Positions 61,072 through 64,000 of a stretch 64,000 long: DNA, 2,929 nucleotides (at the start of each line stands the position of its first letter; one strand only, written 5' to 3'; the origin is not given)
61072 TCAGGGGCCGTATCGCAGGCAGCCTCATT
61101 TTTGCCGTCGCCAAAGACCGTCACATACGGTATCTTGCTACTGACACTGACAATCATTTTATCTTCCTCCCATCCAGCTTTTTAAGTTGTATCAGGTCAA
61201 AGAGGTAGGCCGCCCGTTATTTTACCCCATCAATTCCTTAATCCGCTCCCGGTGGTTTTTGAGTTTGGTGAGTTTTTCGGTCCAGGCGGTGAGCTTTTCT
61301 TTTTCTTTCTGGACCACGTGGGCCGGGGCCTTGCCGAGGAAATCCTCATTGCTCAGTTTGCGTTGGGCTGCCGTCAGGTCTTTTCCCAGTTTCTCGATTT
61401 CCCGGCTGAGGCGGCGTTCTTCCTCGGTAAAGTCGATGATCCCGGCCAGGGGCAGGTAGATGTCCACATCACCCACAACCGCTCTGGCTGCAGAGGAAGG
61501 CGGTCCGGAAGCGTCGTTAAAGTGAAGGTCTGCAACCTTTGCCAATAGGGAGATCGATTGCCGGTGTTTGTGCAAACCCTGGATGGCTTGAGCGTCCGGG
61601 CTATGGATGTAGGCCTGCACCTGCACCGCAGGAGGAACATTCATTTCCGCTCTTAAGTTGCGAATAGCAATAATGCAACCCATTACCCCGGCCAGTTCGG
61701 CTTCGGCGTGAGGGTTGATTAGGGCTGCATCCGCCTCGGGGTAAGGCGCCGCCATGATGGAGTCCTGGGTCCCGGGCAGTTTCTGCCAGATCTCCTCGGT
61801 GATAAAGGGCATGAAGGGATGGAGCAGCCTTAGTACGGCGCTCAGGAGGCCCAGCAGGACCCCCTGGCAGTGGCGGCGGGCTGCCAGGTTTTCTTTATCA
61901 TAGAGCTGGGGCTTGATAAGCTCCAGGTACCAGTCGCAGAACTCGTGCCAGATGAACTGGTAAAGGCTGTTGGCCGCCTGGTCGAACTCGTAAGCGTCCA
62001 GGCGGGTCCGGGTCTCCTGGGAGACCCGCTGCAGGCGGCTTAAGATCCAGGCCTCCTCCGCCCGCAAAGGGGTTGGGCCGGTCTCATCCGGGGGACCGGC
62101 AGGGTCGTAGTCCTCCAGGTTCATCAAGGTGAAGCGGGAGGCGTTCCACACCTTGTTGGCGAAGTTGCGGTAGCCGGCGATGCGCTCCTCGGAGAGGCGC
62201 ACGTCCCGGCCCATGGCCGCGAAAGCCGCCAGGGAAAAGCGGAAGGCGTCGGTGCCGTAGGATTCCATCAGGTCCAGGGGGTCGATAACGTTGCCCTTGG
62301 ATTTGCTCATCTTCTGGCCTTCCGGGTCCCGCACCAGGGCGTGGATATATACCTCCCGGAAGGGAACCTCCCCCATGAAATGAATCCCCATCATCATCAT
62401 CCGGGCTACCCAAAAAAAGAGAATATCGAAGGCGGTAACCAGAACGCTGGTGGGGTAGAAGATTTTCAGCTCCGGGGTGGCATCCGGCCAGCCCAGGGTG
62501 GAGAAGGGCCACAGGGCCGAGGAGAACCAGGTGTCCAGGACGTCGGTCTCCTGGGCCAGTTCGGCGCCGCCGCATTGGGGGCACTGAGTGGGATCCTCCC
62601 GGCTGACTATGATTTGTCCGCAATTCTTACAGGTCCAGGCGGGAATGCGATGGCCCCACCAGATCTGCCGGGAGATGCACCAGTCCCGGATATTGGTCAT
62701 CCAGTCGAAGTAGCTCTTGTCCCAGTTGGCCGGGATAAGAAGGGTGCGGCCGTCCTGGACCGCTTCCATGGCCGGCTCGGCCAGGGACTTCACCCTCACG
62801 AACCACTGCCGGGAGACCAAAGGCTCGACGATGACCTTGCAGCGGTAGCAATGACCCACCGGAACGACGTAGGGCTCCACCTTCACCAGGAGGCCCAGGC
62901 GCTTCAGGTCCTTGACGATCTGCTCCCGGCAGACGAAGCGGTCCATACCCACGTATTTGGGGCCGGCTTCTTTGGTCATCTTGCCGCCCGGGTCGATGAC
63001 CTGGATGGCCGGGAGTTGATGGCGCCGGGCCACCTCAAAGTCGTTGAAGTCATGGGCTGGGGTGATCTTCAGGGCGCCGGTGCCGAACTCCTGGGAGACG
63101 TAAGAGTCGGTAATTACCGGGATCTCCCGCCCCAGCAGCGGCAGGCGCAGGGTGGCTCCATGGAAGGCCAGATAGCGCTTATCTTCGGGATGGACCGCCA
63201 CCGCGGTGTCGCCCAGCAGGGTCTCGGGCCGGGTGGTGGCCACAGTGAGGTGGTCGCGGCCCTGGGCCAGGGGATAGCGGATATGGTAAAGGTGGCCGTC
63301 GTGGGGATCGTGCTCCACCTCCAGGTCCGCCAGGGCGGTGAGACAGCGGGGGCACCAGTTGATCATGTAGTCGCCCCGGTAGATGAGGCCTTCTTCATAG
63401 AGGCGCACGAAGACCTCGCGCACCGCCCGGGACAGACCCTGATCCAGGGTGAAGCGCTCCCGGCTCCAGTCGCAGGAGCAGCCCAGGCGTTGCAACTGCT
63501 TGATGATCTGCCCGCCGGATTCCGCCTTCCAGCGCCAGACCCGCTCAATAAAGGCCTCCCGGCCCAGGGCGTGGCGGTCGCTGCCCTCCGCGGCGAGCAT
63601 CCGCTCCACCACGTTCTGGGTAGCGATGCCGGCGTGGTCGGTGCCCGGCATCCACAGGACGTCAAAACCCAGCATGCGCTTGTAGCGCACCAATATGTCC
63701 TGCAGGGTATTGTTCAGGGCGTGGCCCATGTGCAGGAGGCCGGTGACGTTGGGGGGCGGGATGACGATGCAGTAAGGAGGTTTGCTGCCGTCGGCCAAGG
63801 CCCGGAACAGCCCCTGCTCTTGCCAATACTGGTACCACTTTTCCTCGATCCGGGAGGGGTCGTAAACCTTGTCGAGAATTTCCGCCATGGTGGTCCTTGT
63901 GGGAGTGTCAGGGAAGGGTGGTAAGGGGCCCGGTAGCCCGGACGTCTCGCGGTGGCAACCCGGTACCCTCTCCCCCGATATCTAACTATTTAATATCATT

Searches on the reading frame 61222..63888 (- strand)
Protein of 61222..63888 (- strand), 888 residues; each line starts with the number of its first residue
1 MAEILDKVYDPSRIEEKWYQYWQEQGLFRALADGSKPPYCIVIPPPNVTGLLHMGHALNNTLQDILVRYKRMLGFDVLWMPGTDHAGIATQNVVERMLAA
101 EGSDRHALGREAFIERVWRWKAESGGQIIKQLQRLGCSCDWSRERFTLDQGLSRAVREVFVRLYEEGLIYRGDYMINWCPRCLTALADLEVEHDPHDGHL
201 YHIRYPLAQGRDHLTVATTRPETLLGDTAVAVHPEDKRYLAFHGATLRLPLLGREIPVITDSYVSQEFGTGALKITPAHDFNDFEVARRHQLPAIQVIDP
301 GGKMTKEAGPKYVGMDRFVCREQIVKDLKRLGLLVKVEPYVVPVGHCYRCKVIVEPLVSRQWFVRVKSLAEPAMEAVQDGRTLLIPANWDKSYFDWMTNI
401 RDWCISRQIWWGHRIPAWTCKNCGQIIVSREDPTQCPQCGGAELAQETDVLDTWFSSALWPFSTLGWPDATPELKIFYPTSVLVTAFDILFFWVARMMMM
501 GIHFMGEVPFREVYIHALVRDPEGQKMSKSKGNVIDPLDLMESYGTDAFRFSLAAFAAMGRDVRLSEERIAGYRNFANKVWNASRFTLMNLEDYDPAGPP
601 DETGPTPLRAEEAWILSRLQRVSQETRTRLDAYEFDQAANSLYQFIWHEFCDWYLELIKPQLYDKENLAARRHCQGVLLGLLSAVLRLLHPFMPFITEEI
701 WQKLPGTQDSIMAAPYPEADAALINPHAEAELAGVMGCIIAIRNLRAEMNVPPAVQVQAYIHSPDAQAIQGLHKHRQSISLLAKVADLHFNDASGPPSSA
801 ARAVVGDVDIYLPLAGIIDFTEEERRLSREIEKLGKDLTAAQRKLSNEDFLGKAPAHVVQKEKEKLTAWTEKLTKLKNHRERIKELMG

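Call 48: search_protein_families(library=ncbifam, proteins=[window:61222-63888:-], max_evalue=1e-10)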
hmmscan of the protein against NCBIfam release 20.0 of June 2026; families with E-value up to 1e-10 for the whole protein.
window:61222-63888:- (888 aa): 16 families
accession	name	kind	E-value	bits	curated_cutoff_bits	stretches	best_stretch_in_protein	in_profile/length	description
NF004349.1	PRK05729.1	equivalog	0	1270.5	704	1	7-878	2-858/860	valine--tRNA ligase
NF011492.0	PRK14900.1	equivalog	0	1264.2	1783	1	5-883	9-893/1044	valine--tRNA ligase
TIGR00422.1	valS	equivalog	0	1152.4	612.1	1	7-866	3-862/863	valine--tRNA ligase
NF009687.0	PRK13208.1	equivalog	9.9e-188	625.9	738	1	5-793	6-791/801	valine--tRNA ligase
TIGR00392.1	ileS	equivalog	2.8e-129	432.7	621.4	3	435-750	522-837/861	isoleucine--tRNA ligase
NF000540.1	alt_ValS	exception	3.5e-107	359.3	900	1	13-787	8-825/827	valine--tRNA ligase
NF040702.1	ileS_w_GNAT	exception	8e-74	248.9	1999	3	445-720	702-972/1100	isoleucine--tRNA ligase, N-acetyltransferase domain-containing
NF000258.1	MupB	exception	2.5e-71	240.8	1900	3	435-753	498-810/1033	mupirocin-resistant isoleucine--tRNA ligase MupB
NF008957.0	PRK12300.1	subfamily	1.9e-67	228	677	2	11-237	6-241/946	leucine--tRNA ligase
TIGR00396.1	leuS_bact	equivalog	1.6e-65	221.8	548.4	2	9-192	1-168/843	leucine--tRNA ligase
NF000257.1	MupA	exception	6e-58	196.4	1900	3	435-747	494-802/1024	mupirocin-resistant isoleucine--tRNA ligase MupA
TIGR00395.1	leuS_arch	equivalog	7.3e-53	179.8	648.5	2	13-236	2-234/938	leucine--tRNA ligase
TIGR00398.1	metG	equivalog_domain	5.2e-34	117.8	336.35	1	513-709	315-506/530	methionine--tRNA ligase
NF008900.0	PRK12267.1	equivalog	8.9e-31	107.1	598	1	450-706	224-478/648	methionine--tRNA ligase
NF001100.0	PRK00133.1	equivalog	1.6e-21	76.5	587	0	522-707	326-505/676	methionine--tRNA ligase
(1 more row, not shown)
